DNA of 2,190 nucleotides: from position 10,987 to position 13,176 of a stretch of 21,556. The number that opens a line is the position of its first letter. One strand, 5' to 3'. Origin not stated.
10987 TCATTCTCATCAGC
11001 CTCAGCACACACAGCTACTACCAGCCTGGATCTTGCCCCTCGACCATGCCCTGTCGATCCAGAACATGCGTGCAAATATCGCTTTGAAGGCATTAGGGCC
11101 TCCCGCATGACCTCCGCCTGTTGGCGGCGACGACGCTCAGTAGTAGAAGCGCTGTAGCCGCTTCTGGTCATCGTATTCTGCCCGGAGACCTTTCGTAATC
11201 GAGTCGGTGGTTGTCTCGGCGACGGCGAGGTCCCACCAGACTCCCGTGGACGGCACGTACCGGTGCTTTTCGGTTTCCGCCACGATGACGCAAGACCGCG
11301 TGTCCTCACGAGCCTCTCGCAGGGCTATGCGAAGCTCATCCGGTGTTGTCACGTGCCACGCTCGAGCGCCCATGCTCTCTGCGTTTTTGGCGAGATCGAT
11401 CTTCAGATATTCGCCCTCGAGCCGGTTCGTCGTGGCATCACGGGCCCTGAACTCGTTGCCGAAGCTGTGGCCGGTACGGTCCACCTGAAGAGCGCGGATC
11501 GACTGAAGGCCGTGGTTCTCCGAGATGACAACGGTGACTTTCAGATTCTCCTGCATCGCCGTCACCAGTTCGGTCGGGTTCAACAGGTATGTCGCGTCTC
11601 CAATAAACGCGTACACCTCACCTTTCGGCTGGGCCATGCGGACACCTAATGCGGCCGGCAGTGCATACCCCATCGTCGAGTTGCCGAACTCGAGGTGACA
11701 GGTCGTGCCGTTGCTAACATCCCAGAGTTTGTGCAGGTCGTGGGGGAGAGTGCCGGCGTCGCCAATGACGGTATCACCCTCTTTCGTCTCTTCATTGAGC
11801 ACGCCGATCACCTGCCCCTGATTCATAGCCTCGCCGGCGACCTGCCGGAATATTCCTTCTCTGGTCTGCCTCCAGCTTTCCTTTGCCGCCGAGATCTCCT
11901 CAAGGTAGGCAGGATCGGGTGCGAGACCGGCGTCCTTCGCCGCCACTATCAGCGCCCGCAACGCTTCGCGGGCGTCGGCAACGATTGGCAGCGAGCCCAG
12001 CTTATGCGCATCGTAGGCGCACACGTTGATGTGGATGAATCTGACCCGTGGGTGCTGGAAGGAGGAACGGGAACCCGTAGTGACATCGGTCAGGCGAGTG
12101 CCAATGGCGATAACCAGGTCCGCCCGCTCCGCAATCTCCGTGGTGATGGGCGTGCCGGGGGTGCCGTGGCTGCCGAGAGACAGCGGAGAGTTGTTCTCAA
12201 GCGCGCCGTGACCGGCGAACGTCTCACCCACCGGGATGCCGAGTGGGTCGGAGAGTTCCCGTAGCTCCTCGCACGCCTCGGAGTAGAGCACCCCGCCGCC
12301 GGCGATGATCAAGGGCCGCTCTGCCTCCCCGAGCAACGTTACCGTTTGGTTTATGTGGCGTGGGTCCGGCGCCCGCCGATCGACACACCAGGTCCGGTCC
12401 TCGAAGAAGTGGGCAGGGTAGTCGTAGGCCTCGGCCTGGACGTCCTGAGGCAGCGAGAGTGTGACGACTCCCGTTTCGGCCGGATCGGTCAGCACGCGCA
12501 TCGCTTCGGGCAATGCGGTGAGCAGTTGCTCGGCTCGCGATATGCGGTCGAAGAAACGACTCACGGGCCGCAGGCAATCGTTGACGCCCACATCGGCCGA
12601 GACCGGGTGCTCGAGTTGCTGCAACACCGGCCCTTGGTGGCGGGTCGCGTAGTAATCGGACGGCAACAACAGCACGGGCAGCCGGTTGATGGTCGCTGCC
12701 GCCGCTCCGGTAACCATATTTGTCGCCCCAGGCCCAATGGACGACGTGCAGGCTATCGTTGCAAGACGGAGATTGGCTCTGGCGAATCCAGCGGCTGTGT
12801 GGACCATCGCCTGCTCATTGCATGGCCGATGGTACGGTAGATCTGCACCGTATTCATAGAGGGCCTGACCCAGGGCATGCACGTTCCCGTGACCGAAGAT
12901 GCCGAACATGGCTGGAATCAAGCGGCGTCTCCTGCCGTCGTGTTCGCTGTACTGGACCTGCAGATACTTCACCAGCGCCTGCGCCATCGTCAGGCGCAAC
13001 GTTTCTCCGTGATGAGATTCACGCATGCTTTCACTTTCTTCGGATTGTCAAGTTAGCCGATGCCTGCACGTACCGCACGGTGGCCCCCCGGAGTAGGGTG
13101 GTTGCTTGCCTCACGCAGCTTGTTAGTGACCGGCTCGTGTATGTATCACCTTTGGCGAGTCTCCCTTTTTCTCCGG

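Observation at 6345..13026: Unusual catabolic cluster: IolD-like 1,2-dione hydrolase next to a Gfo/Idh/MocA oxidoreductase, CoA-transferase and two hydratases, without other iol genes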

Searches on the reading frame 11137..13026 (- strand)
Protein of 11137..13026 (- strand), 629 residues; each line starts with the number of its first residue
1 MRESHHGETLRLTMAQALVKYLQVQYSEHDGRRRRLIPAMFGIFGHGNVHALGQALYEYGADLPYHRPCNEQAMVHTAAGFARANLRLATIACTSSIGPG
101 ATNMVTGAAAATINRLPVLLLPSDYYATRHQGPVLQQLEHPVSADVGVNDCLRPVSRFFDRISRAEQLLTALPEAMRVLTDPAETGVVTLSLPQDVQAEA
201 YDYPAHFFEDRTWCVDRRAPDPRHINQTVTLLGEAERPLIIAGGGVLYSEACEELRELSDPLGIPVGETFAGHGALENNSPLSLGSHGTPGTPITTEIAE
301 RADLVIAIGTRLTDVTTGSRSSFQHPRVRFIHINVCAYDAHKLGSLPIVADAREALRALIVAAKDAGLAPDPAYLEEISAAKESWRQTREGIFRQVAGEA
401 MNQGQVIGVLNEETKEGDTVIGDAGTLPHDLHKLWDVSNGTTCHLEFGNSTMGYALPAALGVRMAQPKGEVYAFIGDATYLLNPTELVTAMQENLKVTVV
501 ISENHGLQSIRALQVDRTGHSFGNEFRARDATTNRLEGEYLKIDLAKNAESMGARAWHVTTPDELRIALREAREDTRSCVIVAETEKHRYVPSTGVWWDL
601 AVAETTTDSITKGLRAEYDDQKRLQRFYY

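Call 3: search_protein_families(library=pfam, proteins=[window:11137-13026:-])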
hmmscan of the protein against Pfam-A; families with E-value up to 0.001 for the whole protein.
window:11137-13026:- (629 aa): 3 families
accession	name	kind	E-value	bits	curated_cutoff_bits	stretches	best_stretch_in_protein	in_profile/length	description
PF00205.28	TPP_enzyme_M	-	4.7e-35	120.7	30.4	1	225-359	1-137/137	Thiamine pyrophosphate enzyme, central domain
PF02775.26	TPP_enzyme_C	-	3e-30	105.5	21.9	1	423-582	1-150/151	Thiamine pyrophosphate enzyme, C-terminal TPP binding domain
PF02776.23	TPP_enzyme_N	-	1.5e-11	44.5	26.8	1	40-126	19-101/119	Thiamine pyrophosphate enzyme, N-terminal TPP binding domain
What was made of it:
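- Checked: 11137-13026: three TPP domains (call 3).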

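Call 4: search_protein_families(library=ncbifam, proteins=[window:11137-13026:-])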
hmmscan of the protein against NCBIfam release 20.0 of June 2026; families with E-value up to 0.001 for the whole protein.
window:11137-13026:- (629 aa): 55 families (the best 25 are shown)
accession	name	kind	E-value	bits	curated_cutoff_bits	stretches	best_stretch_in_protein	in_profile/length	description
TIGR04377.1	myo_inos_iolD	equivalog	2.1e-237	789.7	715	1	11-626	1-615/616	3D-(3,5/4)-trihydroxycyclohexane-1,2-dione acylhydrolase (decyclizing)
TIGR00118.1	acolac_lg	equivalog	6.5e-67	226.3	538.35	1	37-586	16-535/557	biosynthetic-type acetolactate synthase large subunit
NF004919.0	PRK06276.1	equivalog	1.5e-63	215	866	1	40-596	19-552/582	acetolactate synthase large subunit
NF004710.0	PRK06048.1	equivalog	4.2e-60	203.8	976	1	9-588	5-540/561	acetolactate synthase large subunit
NF005860.0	PRK07789.1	equivalog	2.2e-58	198.1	881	1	40-621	52-610/615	acetolactate synthase large subunit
NF006187.0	PRK08322.1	equivalog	2.4e-55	188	509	1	40-582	20-525/548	acetolactate synthase large subunit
NF004772.0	PRK06112.1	subfamily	2.8e-53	181.1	673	1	71-593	58-567/578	acetolactate synthase catalytic subunit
NF005651.0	PRK07418.1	subfamily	6.7e-53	179.8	942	1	69-582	67-556/617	acetolactate synthase large subunit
NF006052.0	PRK08199.1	subfamily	7.3e-53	179.7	539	1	92-592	74-544/559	thiamine pyrophosphate protein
NF006319.0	PRK08527.1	equivalog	3.4e-52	177.6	905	1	70-589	50-542/565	acetolactate synthase large subunit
NF008431.0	PRK11269.1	equivalog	6e-51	173.6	791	1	70-577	50-543/591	glyoxylate carboligase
NF005039.0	PRK06456.1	equivalog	1.1e-50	172.7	868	1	33-587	13-546/572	acetolactate synthase large subunit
NF005228.0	PRK06725.1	equivalog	2e-50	171.6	991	1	38-574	32-534/571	acetolactate synthase large subunit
NF005409.0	PRK06965.1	equivalog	3.9e-49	167.6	1035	1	70-575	67-550/587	acetolactate synthase 3 catalytic subunit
NF005712.0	PRK07524.1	subfamily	7.3e-49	166.6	500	1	48-586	26-530/536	5-guanidino-2-oxopentanoate decarboxylase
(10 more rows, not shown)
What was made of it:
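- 11137..13026 (-): iolD: TPP-dependent hydrolase of cyclic 1,2-diones, IolD family, in a lineage distinct from the Bacillus and Rhizobium types. TIGR04377 789.7 bits against cutoff 715 (call 4).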

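Call 7: find_encoding_contigs(protein=window:11137-13026:-, flank=10000, max_places=6)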
Protein window:11137-13026:- (629 aa): no gene with exactly this product is on record in the collection.

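Call 8: find_homologous_proteins(query=window:11137-13026:-)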
Query window:11137-13026:- (629 aa): 8000 proteins with E <= 0.001 among 8000 candidates; the best 120 are listed.
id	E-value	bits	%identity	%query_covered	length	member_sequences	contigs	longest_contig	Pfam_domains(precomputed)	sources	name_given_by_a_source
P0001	0.0e+0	1347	99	94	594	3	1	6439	PF02775.27,PF02776.24,PF00205.29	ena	-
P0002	0.0e+0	1172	81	100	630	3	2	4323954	PF02775.27,PF02776.24,PF00205.29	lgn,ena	-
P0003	0.0e+0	1095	76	100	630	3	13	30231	PF02775.27,PF02776.24,PF00205.29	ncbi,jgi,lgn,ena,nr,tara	ncbi:MAG: 3D-(3,5/4)-trihydroxycyclohexane-1,2-dione acylhydrolase (decyclizing) [SAR202 cluster bac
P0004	0.0e+0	1064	73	100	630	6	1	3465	PF02775.27,PF02776.24,PF00205.29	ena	-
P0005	0.0e+0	1025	72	100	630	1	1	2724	PF02775.27,PF02776.24,PF00205.29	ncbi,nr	ncbi:MAG: 3D-(3,5/4)-trihydroxycyclohexane-1,2-dione acylhydrolase (decyclizing) [Candidatus Latesci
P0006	0.0e+0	1022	71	100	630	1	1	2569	PF02775.27,PF02776.24,PF00205.29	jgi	jgi:3D-(3,5/4)-trihydroxycyclohexane-1,2-dione acylhydrolase (decyclizing)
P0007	0.0e+0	1021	72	99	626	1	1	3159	PF02775.27,PF02776.24,PF00205.29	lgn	-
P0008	0.0e+0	1020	72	99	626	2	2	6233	PF02775.27,PF02776.24,PF00205.29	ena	-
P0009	0.0e+0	1019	72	100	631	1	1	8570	PF02775.27,PF02776.24,PF00205.29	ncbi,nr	ncbi:MAG: 3D-(3,5/4)-trihydroxycyclohexane-1,2-dione acylhydrolase (decyclizing) [Chloroflexi bacter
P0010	0.0e+0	1013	70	98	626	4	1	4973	PF02775.27,PF02776.24,PF00205.29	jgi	jgi:3D-(3,5/4)-trihydroxycyclohexane-1,2-dione acylhydrolase (decyclizing)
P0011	1.5e-297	1007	70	100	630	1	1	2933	PF02775.27,PF02776.24,PF00205.29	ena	-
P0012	1.7e-297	1007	71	99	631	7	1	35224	PF02775.27,PF02776.24,PF00205.29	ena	-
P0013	1.9e-297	1007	71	99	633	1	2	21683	PF02775.27,PF02776.24,PF00205.29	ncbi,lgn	-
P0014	2.4e-297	1006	71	99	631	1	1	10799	PF02775.27,PF02776.24,PF00205.29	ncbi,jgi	jgi:3D-(3,5/4)-trihydroxycyclohexane-1,2-dione acylhydrolase (decyclizing)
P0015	4.0e-297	1006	71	100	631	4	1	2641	PF02775.27,PF02776.24,PF00205.29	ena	-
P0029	4.8e-293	992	70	100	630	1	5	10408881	PF02775.27,PF02776.24,PF00205.29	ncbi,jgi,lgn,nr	ncbi:MAG: 3D-(3,5/4)-trihydroxycyclohexane-1,2-dione acylhydrolase (decyclizing) [Ardenticatenaceae 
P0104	1.0e-286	971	67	100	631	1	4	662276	PF02775.27,PF02776.24,PF00205.29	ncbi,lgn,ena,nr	ncbi:MAG: 3D-(3,5/4)-trihydroxycyclohexane-1,2-dione acylhydrolase (decyclizing) [Acidobacteriia bac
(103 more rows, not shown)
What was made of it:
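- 11137..13026 (-): 67-81% identical to homologues in Chloroflexi, Planctomycetes and Acidobacteria (call 8).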

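Call 9: find_encoding_contigs(protein=P0002, flank=10000, max_places=3)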
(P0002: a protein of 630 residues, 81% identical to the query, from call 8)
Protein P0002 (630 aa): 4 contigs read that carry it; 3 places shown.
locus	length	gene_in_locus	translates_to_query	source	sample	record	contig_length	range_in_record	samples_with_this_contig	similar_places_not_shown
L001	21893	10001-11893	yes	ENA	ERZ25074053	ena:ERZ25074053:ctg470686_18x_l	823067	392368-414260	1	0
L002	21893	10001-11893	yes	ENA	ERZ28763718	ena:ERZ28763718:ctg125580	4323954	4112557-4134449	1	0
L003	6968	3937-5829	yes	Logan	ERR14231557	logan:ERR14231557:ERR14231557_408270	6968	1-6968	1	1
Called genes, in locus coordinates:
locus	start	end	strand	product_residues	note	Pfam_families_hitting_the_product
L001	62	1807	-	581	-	PF00496:SBP_bac_5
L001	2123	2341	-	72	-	-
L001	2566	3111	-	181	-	PF00561:Abhydrolase_1, PF12697:Abhydrolase_6, PF12146:Hydrolase_4 (weak)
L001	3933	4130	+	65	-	-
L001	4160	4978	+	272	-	PF00106:adh_short, PF08659:KR, PF03435:Sacchrp_dh_NADP (weak), PF13561:adh_short_C2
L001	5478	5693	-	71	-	-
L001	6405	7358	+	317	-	PF24684:Vgb_lyase (faint), PF08450:SGL (faint), PF06739:SBBP (faint), PF01436:NHL (weak)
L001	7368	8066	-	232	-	-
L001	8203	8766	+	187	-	-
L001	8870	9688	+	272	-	PF01261:AP_endonuc_2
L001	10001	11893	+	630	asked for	PF02776:TPP_enzyme_N, PF00205:TPP_enzyme_M, PF02775:TPP_enzyme_C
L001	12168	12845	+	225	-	-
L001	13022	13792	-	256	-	PF03328:HpcH_HpaI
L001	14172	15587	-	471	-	PF03050:DDE_Tnp_IS66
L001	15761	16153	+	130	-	PF14338:Mrr_N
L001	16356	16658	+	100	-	PF04471:Mrr_cat, PF22722:NA-iREase1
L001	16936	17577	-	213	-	-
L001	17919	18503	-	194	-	PF10502:Peptidase_S26 (weak)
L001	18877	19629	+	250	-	PF01904:DUF72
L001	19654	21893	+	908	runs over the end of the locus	PF13298:LigD_N, PF01068:DNA_ligase_A_M, PF04679:DNA_ligase_A_C, PF21686:LigD_Prim-Pol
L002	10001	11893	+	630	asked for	PF02776:TPP_enzyme_N, PF00205:TPP_enzyme_M, PF02775:TPP_enzyme_C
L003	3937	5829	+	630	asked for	PF02776:TPP_enzyme_N, PF00205:TPP_enzyme_M, PF02775:TPP_enzyme_C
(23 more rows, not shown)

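Call 10: find_encoding_contigs(protein=P0003, flank=10000, max_places=5)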
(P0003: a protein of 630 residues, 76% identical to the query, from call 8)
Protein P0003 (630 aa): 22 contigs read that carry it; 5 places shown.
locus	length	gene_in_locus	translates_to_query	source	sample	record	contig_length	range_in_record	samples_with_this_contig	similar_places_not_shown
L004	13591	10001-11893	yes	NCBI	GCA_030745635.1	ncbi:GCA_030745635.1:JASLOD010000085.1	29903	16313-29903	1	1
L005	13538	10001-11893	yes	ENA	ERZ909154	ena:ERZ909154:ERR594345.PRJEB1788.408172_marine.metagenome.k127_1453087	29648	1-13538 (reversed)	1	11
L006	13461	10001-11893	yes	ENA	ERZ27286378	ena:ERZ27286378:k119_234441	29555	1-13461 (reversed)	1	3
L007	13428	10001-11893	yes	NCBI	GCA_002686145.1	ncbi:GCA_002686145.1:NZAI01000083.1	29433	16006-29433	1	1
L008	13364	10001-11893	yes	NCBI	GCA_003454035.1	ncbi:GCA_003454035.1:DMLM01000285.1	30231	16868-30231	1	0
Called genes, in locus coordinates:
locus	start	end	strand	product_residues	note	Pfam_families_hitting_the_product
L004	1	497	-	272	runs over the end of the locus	PF13489:Methyltransf_23, PF13679:Methyltransf_32 (weak), PF01135:PCMT (weak), PF01209:Ubie_methyltran, PF13847:Methyltransf_31, PF08241:Methyltransf_11, PF08242:Methyltransf_12, PF13649:Methyltransf_25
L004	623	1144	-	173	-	PF02566:OsmC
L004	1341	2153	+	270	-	PF08450:SGL, PF24684:Vgb_lyase (faint)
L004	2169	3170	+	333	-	-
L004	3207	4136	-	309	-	PF00903:Glyoxalase (weak), PF13669:Glyoxalase_4 (weak)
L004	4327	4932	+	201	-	PF00652:Ricin_B_lectin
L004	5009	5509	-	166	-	PF03473:MOSC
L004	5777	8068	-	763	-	PF01315:Ald_Xan_dh_C, PF02738:MoCoBD_1, PF20256:MoCoBD_2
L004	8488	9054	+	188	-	-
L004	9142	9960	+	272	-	PF01261:AP_endonuc_2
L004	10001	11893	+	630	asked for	PF02776:TPP_enzyme_N, PF00205:TPP_enzyme_M, PF02775:TPP_enzyme_C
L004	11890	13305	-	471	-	PF02225:PA (weak), PF04389:Peptidase_M28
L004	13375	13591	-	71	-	PF13683:rve_3 (faint)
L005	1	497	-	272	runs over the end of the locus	PF13489:Methyltransf_23, PF13679:Methyltransf_32 (weak), PF01135:PCMT (weak), PF01209:Ubie_methyltran, PF13847:Methyltransf_31, PF08241:Methyltransf_11, PF08242:Methyltransf_12, PF13649:Methyltransf_25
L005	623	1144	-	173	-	PF02566:OsmC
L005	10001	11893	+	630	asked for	PF02776:TPP_enzyme_N, PF00205:TPP_enzyme_M, PF02775:TPP_enzyme_C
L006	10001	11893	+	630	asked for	PF02776:TPP_enzyme_N, PF00205:TPP_enzyme_M, PF02775:TPP_enzyme_C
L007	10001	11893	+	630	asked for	PF02776:TPP_enzyme_N, PF00205:TPP_enzyme_M, PF02775:TPP_enzyme_C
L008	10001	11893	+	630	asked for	PF02776:TPP_enzyme_N, PF00205:TPP_enzyme_M, PF02775:TPP_enzyme_C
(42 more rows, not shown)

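Call 21: search_protein_families(library=ncbifam, proteins=[L001:8870-9688:+, L001:8203-8766:+])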
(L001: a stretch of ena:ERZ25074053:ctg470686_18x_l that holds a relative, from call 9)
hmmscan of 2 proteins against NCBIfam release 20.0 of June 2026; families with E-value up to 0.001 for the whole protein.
L001:8870-9688:+ (272 aa): 1 family
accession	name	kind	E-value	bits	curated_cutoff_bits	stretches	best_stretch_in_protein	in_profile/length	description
TIGR04379.1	myo_inos_iolE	equivalog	1.8e-17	63.9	290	1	106-268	129-288/290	myo-inosose-2 dehydratase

L001:8203-8766:+ (187 aa): 0 families
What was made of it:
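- Closest known: Canonical myo-inositol catabolic cluster. Different: This IolD lineage pairs with a divergent AP_endonuc_2 gene (IolE model 63.9 against 290 bits, call 21) plus Gfo, SGL, 2-Hacid_dh or HpcH genes.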

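Call 29: search_solved_structures(query=window:11137-13026:-, max_evalue=1e-30)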
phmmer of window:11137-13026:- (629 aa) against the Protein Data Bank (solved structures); distinct sequences matched with E-value up to 1e-30: 15.
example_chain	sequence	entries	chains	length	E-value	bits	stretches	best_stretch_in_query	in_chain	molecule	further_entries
8xod_A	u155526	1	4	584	8.2e-41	144.1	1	40-585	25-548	BbmA-G484F complex with CBOA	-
8x3x_A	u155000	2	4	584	1e-40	143.7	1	40-585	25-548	BbmA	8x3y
7u25_A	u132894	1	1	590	1.5e-34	123.4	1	53-516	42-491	Acetolactate synthase, chloroplastic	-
7stq_A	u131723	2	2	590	3.9e-34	122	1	53-516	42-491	Acetolactate synthase, chloroplastic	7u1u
7tzz_A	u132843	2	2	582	5.2e-34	121.6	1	53-511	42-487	Acetolactate synthase, chloroplastic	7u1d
6u9h_A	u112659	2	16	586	1.1e-33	120.6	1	53-511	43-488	Acetolactate synthase, chloroplastic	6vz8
1ybh_A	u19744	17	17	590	1.1e-33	120.5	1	53-511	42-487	Acetolactate synthase, chloroplast | Acetolactate synthase | Acetolactate synthase, chloroplastic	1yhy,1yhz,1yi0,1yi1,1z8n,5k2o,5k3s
8et5_A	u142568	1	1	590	1.2e-33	120.4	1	53-510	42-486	Acetolactate synthase, chloroplastic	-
3e9y_A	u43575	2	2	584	1.4e-33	120.1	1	53-511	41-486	Acetolactate synthase, chloroplastic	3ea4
1jsc_A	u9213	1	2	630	2.7e-32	115.9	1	49-589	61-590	ACETOHYDROXY-ACID SYNTHASE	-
6u9d_A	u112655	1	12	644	2.9e-32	115.8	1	49-589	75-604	Acetolactate synthase catalytic subunit, mitochondrial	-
1n0h_A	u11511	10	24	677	3.4e-32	115.6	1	49-589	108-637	Acetolactate synthase | Acetolactate synthase, mitochondrial | Acetolactate synthase catalytic subunit, mitochondrial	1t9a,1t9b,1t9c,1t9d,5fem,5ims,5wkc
6dek_A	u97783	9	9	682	1.3e-31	113.7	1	30-586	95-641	Acetolactate synthase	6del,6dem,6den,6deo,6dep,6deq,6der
6lpi_A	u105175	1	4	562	6.3e-31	111.4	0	69-360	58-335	Acetolactate synthase isozyme 1 large subunit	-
8rph_A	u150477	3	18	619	8.4e-31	111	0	38-514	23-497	Thiamine pyrophosphate-binding protein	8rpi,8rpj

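Call 39: find_encoding_contigs(protein=P0029, flank=10000, max_places=1)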
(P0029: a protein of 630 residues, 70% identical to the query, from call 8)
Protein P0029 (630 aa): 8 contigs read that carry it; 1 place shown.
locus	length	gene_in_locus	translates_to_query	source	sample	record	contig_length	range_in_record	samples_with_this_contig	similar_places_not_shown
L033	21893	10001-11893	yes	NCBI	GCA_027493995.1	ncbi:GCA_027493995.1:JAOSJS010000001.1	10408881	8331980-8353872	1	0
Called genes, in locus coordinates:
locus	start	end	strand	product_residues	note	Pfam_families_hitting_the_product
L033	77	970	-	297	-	PF01261:AP_endonuc_2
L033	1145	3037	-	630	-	PF02776:TPP_enzyme_N, PF00205:TPP_enzyme_M, PF02775:TPP_enzyme_C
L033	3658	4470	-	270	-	PF02633:Creatininase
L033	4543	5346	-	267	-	PF00106:adh_short, PF08659:KR, PF13561:adh_short_C2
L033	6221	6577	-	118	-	PF02826:2-Hacid_dh_C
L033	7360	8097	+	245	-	PF00392:GntR, PF08279:HTH_11 (weak), PF07729:FCD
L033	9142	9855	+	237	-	PF00392:GntR, PF07729:FCD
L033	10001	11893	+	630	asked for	PF02776:TPP_enzyme_N, PF00205:TPP_enzyme_M, PF02775:TPP_enzyme_C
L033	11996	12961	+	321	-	PF01261:AP_endonuc_2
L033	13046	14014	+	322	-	PF00389:2-Hacid_dh, PF02826:2-Hacid_dh_C, PF03446:NAD_binding_2 (weak)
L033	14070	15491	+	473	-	PF00171:Aldedh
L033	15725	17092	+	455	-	PF01547:SBP_bac_1, PF13416:SBP_bac_8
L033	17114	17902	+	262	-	PF02633:Creatininase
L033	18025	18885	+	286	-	PF00528:BPD_transp_1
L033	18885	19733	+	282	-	PF00528:BPD_transp_1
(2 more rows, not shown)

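Call 40: find_encoding_contigs(protein=P0104, flank=10000, max_places=1)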
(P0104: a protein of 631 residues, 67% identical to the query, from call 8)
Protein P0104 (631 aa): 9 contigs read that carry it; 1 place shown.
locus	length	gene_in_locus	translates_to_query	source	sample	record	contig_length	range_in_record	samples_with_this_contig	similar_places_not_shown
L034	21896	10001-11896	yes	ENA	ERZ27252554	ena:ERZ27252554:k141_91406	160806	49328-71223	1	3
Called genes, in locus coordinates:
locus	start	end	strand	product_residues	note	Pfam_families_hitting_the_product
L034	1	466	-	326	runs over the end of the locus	PF23914:TPR_CcmH_CycH (faint), PF13174:TPR_6 (faint), PF13428:TPR_14 (faint), PF07719:TPR_2 (faint), PF13176:TPR_7 (faint), PF13371:TPR_9 (faint), PF13424:TPR_12 (faint), PF13414:TPR_11 (weak), +6 more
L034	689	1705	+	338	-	PF08450:SGL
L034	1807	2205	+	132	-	PF22636:FlK, PF03061:4HBT (weak)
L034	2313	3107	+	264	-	PF00106:adh_short, PF13561:adh_short_C2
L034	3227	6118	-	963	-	PF01839:FG-GAP (faint), PF13517:FG-GAP_3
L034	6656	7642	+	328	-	PF00389:2-Hacid_dh, PF02826:2-Hacid_dh_C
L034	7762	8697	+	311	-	PF00005:ABC_tran, PF13175:AAA_15 (faint), PF13304:AAA_21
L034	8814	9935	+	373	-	PF12698:ABC2_membrane_3, PF01061:ABC2_membrane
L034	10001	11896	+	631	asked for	PF02776:TPP_enzyme_N, PF00205:TPP_enzyme_M, PF02775:TPP_enzyme_C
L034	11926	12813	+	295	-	PF01261:AP_endonuc_2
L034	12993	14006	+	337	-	PF01408:GFO_IDH_MocA, PF02894:GFO_IDH_MocA_C, PF22725:GFO_IDH_MocA_C3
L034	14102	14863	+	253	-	PF03328:HpcH_HpaI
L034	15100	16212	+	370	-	PF12006:DUF3500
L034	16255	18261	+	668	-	-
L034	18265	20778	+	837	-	PF02368:Big_2 (weak), PF07583:PSCyt2, PF07587:PSD1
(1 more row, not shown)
